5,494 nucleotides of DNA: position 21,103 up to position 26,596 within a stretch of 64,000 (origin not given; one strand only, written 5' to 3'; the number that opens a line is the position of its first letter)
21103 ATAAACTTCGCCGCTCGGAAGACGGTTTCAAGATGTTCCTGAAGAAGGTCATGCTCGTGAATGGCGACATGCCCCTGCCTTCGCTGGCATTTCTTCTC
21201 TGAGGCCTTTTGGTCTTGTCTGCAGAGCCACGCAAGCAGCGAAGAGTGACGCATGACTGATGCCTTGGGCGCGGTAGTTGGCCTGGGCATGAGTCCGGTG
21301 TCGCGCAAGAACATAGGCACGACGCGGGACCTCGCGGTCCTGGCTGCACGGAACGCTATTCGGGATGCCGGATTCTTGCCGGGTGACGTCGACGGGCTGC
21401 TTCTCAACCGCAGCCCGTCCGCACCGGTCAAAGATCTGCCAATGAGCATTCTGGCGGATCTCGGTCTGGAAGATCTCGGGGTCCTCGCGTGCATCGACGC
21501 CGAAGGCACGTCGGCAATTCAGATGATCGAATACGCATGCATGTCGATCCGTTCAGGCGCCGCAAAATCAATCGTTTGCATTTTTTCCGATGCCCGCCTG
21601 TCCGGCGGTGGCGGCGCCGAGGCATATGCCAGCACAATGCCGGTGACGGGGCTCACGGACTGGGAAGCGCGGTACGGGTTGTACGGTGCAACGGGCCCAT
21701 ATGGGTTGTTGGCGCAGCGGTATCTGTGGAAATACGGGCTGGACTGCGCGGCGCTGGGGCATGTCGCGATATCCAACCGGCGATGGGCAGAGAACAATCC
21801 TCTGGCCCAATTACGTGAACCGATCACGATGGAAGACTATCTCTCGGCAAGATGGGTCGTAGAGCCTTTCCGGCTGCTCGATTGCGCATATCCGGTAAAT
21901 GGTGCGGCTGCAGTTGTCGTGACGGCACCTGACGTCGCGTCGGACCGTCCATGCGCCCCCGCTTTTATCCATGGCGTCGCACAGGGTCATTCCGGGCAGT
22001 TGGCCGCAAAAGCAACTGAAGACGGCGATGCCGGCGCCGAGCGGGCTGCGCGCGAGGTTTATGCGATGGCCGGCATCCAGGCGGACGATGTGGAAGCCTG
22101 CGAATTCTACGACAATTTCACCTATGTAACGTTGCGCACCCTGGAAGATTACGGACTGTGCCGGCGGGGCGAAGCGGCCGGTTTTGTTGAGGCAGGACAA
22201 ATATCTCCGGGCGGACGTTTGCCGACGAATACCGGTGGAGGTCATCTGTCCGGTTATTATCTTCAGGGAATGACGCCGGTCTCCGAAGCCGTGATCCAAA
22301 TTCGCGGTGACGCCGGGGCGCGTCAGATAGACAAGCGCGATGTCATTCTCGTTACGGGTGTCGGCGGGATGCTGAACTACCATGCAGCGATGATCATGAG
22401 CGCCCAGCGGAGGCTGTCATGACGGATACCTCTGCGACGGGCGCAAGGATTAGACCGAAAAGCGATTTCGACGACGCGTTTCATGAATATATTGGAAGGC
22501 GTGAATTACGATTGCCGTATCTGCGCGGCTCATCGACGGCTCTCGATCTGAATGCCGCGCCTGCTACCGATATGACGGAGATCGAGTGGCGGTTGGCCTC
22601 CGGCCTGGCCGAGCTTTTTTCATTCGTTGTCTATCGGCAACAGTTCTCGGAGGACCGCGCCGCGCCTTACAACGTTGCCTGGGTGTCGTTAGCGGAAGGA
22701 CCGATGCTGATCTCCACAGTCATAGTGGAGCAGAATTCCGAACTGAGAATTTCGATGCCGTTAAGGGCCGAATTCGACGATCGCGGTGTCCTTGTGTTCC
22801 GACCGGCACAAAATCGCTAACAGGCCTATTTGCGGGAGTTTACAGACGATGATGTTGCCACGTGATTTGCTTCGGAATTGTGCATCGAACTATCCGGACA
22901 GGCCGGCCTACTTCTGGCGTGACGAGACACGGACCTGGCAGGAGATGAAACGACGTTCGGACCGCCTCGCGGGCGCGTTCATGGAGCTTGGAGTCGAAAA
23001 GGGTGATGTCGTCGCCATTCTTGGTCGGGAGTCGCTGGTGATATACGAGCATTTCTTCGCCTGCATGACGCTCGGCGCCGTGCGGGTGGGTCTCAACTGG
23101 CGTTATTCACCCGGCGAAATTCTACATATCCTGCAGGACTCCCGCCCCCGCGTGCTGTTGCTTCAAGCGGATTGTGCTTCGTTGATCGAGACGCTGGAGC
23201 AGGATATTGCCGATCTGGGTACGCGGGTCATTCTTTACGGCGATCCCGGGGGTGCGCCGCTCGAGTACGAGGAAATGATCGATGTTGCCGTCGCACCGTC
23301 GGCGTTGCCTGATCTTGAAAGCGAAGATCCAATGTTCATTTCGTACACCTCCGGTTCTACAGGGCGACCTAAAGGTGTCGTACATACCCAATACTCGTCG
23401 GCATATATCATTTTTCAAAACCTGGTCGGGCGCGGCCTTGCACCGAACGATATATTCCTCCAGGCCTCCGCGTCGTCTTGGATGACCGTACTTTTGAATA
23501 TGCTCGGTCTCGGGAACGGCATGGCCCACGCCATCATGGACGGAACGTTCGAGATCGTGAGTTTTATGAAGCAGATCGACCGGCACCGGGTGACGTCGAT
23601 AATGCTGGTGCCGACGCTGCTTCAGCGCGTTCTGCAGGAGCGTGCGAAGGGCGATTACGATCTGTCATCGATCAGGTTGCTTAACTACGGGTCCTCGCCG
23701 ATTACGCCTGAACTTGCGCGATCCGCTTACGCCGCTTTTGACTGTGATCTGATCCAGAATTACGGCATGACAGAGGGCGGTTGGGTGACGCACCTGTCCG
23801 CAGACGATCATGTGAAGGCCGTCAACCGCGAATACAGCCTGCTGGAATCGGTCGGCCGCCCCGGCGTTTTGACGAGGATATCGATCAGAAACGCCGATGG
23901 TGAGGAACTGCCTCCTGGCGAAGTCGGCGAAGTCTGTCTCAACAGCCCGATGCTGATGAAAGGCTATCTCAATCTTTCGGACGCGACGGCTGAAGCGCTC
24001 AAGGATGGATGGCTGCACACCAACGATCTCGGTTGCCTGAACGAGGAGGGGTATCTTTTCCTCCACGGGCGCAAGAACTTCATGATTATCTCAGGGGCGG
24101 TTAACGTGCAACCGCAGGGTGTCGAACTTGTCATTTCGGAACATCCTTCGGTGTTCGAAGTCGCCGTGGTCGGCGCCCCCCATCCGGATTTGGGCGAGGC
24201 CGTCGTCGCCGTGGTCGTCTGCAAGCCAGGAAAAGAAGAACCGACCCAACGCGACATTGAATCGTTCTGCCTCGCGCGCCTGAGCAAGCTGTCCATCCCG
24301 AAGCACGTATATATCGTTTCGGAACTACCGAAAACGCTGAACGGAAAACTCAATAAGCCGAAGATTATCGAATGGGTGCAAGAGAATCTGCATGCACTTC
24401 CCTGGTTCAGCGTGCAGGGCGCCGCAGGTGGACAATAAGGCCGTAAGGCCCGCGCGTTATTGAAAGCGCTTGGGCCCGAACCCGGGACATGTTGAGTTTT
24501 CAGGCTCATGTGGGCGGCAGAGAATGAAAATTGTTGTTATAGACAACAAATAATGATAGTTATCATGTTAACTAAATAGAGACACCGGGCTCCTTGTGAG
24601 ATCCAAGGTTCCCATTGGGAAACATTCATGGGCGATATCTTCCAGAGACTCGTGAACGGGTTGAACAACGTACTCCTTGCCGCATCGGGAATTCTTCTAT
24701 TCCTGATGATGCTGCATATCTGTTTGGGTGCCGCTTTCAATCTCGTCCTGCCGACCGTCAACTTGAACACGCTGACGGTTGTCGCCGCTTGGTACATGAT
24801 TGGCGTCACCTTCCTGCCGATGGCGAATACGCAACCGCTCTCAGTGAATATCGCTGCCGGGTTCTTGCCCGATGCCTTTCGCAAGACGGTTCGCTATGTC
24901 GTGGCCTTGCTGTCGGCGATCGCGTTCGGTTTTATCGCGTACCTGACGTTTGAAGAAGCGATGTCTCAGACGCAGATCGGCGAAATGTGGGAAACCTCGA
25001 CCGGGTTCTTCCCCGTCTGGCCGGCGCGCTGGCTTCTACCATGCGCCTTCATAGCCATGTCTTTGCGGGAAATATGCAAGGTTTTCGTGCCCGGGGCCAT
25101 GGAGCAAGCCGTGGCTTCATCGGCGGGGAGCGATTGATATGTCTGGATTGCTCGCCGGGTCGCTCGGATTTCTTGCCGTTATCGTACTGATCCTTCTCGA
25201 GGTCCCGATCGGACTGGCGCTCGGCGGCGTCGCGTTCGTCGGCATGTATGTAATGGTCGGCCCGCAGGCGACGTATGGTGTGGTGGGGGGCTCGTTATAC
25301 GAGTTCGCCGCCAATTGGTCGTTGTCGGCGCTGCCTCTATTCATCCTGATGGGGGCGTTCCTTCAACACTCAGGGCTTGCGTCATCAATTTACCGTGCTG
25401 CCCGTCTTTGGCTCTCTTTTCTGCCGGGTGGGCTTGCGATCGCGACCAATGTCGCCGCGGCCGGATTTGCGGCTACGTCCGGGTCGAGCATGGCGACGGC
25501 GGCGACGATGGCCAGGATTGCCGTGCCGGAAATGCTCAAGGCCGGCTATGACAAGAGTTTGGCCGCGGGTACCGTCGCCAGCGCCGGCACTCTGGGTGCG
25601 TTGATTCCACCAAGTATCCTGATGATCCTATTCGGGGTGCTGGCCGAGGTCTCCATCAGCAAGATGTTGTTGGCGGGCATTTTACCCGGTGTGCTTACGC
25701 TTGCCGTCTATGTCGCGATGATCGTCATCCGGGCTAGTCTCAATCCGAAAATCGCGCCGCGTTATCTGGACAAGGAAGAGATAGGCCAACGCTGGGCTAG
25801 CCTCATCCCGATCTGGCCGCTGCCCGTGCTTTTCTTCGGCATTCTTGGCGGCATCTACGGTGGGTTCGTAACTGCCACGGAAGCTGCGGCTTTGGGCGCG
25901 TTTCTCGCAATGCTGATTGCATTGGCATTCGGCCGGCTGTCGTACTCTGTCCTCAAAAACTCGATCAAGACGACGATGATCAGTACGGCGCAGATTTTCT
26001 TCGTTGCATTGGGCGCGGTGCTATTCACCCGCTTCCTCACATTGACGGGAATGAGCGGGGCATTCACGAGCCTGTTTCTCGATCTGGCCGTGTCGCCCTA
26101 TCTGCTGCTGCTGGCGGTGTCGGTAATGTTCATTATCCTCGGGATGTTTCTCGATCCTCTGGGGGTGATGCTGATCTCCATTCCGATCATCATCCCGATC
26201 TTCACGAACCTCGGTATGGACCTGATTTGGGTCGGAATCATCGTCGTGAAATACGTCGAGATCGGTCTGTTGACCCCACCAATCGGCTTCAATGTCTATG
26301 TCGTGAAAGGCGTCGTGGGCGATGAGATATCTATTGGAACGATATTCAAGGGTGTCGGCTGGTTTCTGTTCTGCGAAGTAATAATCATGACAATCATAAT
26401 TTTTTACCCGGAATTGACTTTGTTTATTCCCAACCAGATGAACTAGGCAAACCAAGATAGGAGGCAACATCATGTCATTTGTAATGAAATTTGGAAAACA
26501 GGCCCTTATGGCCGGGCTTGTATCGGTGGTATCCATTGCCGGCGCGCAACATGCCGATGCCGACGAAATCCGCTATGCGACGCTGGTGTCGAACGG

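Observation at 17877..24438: ipfABDEF-like aryl-alkanoyl-CoA dioxygenase / side-chain removal cluster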

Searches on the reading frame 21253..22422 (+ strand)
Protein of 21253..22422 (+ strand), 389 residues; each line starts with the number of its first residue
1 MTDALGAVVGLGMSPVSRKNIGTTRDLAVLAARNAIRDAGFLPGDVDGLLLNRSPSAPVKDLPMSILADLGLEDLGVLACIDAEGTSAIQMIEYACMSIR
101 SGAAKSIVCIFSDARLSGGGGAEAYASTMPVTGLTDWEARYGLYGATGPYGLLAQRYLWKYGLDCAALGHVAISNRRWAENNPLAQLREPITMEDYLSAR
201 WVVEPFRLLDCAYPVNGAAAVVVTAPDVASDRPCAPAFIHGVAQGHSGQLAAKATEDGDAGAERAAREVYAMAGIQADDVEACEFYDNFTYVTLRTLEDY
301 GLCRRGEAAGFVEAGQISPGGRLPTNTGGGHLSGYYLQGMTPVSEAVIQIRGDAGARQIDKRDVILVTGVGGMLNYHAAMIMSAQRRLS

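Call 3: search_protein_families(library=pfam, proteins=[window:21253-22422:+])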
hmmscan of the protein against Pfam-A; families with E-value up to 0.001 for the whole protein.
window:21253-22422:+ (389 aa): 1 family
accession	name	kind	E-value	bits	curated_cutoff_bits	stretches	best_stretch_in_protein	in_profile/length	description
PF22691.2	Thiolase_C_1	-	2.9e-39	134.5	28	1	248-383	6-143/144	Thiolase C-terminal domain-like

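Call 4: search_protein_families(library=ncbifam, proteins=[window:21253-22422:+])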
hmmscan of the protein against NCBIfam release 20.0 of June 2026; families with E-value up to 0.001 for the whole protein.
window:21253-22422:+ (389 aa): 18 families
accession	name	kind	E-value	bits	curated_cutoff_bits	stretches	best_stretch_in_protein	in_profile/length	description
NF004811.0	PRK06158.1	subfamily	3.7e-75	253.3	421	1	7-386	11-382/384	acetyl-CoA acetyltransferase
NF005892.0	PRK07855.1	subfamily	8.7e-74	248.7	469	1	6-373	8-380/390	lipid-transfer protein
NF004720.0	PRK06064.1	subfamily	1.1e-51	175.8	420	1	7-385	5-388/389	thiolase domain-containing protein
NF006010.0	PRK08142.1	subfamily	2.6e-49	168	462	1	9-378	10-379/388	thiolase domain-containing protein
NF053570.1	AcCoTHIOL_METTL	equivalog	3.3e-41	141.4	600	1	23-386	21-385/385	acetyl-CoA acetyltransferase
NF009228.0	PRK12578.1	subfamily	9.2e-37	126.6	485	1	7-382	6-385/387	thiolase domain-containing protein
NF006180.0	PRK08313.1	subfamily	1.2e-36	126.4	514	1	4-387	4-387/389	thiolase domain-containing protein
NF004715.0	PRK06059.1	equivalog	1.7e-36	126.1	424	1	7-382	7-397/399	lipid-transfer protein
NF006102.0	PRK08256.1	subfamily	1.5e-35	123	436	1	8-369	7-378/394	lipid-transfer protein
NF005704.0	PRK07516.1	subfamily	5.2e-35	121.1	412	1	7-373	5-376/389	thiolase domain-containing protein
NF004810.0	PRK06157.1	equivalog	3.2e-34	118.8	403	1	7-381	10-392/400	acetyl-CoA acetyltransferase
NF004721.0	PRK06065.1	equivalog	2.4e-33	115.5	455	1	154-369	157-377/393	thiolase domain-containing protein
NF053628.1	BnzsclthlBbsBGT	equivalog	7.2e-28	97.5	750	1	131-383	125-383/389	benzoylsuccinyl-CoA thiolase subunit BbsB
NF004722.0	PRK06066.1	equivalog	1.1e-26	93.8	516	1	88-369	88-369/385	thiolase domain-containing protein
NF004982.0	PRK06365.1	equivalog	4.9e-26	91.8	695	2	263-349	296-384/430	thiolase domain-containing protein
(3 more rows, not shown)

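Call 31: search_solved_structures(query=window:21253-22422:+, max_evalue=1e-10, show_alignments=0)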
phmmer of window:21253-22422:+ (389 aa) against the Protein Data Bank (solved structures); distinct sequences matched with E-value up to 1e-10: 14.
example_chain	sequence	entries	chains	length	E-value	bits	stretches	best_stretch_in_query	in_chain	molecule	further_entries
6ok1_A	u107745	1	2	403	2.1e-52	182.2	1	6-388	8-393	Lipid-transfer protein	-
4u4e_A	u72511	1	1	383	2.8e-49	171.9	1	27-380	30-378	Thiolase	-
9myr_A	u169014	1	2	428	1.7e-38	136.3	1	34-382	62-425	Nonspecific lipid-transfer protein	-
7yvy_A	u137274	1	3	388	9.2e-31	110.9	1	7-373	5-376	Acetyl-CoA acetyltransferase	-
7pxp_C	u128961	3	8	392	7.7e-26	94.7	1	135-382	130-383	Benzoylsuccinyl-CoA thiolase subunit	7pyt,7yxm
6esq_A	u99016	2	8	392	3.8e-23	85.8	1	7-355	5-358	acetoacetyl-CoA thiolase | Acetyl-CoA acetyltransferase thiolase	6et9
5ab4_A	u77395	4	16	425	2.7e-20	76.5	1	7-381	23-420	SCP2-THIOLASE LIKE PROTEIN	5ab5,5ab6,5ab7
6hsj_A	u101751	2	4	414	3.3e-20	76.2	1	66-370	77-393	SCP2-thiolase (type-1)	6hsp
6hrv_A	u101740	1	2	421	3.4e-20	76.1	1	66-370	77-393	SCP2-thiolase (type-1)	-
4yzo_A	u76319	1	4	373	1.3e-19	74.2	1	151-376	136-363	Putative acyl-CoA acyltransferase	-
9skm_I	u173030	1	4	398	2.1e-12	50.5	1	17-382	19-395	2,4-diacetylphloroglucinol biosynthesis protein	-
9skh_I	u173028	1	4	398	5.3e-12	49.2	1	18-382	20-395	2,4-diacetylphloroglucinol biosynthesis protein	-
4bia_A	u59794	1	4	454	1.7e-11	47.5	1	202-375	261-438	3-KETOACYL-COA THIOLASE, PUTATIVE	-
4bi9_A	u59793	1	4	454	2.3e-11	47.1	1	202-375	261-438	3-KETOACYL-COA THIOLASE, PUTATIVE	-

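Call 32: search_solved_structures(query=window:21253-22422:+, max_evalue=1e-40, show_alignments=2)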
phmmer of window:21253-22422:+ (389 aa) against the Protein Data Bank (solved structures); distinct sequences matched with E-value up to 1e-40: 2.
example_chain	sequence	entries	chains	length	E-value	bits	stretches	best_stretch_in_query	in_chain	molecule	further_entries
6ok1_A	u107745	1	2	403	2.1e-52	182.2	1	6-388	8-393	Lipid-transfer protein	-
4u4e_A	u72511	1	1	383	2.8e-49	171.9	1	27-380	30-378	Thiolase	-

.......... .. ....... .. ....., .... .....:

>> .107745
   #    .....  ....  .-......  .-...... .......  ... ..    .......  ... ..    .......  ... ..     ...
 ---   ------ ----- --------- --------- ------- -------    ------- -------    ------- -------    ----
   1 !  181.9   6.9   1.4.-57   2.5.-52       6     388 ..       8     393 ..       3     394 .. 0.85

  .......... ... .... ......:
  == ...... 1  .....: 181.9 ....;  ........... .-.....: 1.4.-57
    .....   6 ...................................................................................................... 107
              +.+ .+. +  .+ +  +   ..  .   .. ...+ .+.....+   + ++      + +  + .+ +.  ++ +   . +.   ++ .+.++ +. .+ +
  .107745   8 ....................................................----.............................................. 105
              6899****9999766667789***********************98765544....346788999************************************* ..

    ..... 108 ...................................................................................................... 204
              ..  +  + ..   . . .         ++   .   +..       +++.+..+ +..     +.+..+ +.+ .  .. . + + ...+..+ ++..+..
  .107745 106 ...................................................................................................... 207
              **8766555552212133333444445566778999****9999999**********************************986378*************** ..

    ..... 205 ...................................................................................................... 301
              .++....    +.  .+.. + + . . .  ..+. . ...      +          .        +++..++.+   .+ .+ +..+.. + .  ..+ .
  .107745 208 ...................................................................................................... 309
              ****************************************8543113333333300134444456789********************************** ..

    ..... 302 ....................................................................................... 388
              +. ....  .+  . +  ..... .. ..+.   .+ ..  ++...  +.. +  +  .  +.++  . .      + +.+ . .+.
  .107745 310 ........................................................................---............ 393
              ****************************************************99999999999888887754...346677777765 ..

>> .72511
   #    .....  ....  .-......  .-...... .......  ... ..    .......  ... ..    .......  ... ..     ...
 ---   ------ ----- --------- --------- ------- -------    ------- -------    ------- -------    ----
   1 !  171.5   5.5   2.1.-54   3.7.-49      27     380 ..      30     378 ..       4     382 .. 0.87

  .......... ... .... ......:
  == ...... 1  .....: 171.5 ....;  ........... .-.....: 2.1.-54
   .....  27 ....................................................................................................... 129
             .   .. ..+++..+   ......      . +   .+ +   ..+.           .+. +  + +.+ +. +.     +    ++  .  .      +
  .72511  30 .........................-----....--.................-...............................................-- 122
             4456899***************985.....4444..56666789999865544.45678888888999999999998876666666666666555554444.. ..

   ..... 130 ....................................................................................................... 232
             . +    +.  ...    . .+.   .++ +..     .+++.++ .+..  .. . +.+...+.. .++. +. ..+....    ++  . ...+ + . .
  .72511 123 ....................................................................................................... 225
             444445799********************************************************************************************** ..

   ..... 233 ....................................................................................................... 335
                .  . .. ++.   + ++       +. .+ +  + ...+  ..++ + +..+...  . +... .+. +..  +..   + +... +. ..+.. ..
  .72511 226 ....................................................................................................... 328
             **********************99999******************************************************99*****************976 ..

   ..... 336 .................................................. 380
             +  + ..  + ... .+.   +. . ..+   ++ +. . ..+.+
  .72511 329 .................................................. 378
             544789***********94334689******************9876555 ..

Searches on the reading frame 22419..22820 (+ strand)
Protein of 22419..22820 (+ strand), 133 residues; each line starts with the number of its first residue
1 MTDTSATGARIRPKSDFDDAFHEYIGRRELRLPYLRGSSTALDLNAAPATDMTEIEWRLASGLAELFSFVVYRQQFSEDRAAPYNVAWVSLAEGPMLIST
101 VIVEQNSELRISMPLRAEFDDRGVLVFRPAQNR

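Call 3: search_protein_families(library=pfam, proteins=[window:22419-22820:+])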
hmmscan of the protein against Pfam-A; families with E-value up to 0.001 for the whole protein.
window:22419-22820:+ (133 aa): 1 family
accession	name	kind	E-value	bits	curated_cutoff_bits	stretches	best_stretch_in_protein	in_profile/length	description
PF01796.24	OB_ChsH2_C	-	1.2e-09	38.4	27.1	1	57-120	1-65/65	ChsH2, C-terminal OB-fold domain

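Call 4: search_protein_families(library=ncbifam, proteins=[window:22419-22820:+])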
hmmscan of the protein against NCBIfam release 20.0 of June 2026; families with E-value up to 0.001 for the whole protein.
window:22419-22820:+ (133 aa): 0 families

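Call 33: search_solved_structures(query=window:22419-22820:+, max_evalue=1, show_alignments=3)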
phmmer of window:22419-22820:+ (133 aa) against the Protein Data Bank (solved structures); distinct sequences matched with E-value up to 1: 9.
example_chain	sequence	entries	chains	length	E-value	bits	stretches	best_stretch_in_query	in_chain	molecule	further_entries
9myr_B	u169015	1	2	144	0.00051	23.3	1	21-123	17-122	Acyl dehydratase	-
6ok1_B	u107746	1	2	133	0.008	19.4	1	54-130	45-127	ChsH2(DUF35)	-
6esq_E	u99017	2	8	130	0.062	16.6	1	54-119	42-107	Pfam DUF35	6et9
1htj_F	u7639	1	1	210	0.086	16.1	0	16-84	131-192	KIAA0380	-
7rno_C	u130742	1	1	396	0.59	13.4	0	28-66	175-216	TAP binding protein-like variant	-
5wer_C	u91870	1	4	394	0.6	13.4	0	28-66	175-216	TAP binding protein related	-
5opi_C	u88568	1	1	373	0.65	13.3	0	28-66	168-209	TAP binding protein-like variant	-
9c96_C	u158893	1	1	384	0.79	13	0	28-61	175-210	Tapasin-related protein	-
3gpk_A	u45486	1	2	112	0.86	12.9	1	61-104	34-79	PpiC-type peptidyl-prolyl cis-trans isomerase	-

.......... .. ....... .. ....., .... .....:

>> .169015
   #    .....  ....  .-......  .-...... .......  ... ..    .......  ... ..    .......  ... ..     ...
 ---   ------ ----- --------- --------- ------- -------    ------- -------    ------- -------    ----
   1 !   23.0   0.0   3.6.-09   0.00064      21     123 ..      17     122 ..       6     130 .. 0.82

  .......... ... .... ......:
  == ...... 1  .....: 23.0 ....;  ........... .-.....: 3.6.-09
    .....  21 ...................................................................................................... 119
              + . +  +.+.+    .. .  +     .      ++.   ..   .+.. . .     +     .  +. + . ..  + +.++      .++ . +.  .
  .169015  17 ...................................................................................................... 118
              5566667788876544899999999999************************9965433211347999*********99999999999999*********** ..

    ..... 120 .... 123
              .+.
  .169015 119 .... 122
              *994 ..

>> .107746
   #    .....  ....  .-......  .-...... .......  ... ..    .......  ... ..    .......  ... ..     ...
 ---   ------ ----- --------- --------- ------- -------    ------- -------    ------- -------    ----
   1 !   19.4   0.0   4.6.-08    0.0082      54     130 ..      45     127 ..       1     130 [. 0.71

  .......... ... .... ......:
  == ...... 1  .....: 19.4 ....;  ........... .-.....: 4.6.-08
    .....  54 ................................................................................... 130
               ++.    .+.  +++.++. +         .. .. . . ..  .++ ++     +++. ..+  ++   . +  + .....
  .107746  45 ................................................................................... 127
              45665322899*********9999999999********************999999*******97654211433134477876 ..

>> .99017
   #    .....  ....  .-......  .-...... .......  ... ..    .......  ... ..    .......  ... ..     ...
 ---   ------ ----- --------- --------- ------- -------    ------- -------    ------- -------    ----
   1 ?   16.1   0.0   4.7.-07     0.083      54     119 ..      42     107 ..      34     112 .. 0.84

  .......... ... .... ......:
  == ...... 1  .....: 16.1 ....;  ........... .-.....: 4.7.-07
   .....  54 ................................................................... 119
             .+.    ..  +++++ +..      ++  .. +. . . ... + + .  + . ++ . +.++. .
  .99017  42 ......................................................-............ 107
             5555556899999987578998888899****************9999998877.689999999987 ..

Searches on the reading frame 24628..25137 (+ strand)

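Call 3: search_protein_families(library=pfam, proteins=[window:24628-25137:+])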
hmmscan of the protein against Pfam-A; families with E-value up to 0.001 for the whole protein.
window:24628-25137:+ (169 aa): 1 family
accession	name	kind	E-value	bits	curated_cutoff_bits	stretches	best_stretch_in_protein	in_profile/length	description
PF04290.18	DctQ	-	1e-06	29.1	28.3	1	51-153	24-127/132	Tripartite ATP-independent periplasmic transporters, DctQ component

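Call 4: search_protein_families(library=ncbifam, proteins=[window:24628-25137:+])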
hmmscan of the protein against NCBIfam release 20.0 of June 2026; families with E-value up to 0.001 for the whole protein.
window:24628-25137:+ (169 aa): 0 families

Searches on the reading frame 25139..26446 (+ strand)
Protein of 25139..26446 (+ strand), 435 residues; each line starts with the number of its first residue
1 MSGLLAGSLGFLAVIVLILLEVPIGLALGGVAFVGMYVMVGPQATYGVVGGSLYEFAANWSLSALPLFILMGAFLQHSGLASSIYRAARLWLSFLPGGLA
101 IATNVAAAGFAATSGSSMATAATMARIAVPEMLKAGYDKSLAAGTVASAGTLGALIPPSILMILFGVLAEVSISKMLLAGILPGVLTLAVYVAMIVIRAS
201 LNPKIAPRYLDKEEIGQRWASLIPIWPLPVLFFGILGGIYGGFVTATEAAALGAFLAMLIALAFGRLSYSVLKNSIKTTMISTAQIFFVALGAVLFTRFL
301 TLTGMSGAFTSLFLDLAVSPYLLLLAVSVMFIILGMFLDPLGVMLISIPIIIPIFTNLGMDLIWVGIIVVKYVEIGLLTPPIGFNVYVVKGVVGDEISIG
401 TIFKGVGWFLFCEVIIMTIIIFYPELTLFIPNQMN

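Call 3: search_protein_families(library=pfam, proteins=[window:25139-26446:+])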
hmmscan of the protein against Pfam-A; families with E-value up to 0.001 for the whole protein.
window:25139-26446:+ (435 aa): 1 family
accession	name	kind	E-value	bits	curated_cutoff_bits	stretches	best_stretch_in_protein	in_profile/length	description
PF06808.19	DctM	-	1e-81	275.4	23.8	1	12-426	2-413/413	Tripartite ATP-independent periplasmic transporter, DctM component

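Call 4: search_protein_families(library=ncbifam, proteins=[window:25139-26446:+])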
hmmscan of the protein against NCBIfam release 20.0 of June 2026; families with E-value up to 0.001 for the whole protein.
window:25139-26446:+ (435 aa): 3 families
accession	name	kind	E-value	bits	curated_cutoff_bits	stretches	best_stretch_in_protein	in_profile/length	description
TIGR00786.1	dctM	subfamily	1.5e-87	294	268.45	1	22-431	2-405/405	TRAP transporter large permease subunit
NF011634.1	PRK15060.1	equivalog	5.9e-43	147.5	800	1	18-427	14-417/425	2,3-diketo-L-gulonate TRAP transporter large permease YiaN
TIGR02123.1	TRAP_fused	subfamily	9.9e-19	67.5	320.65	1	52-428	158-536/615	TRAP transporter fused permease subunit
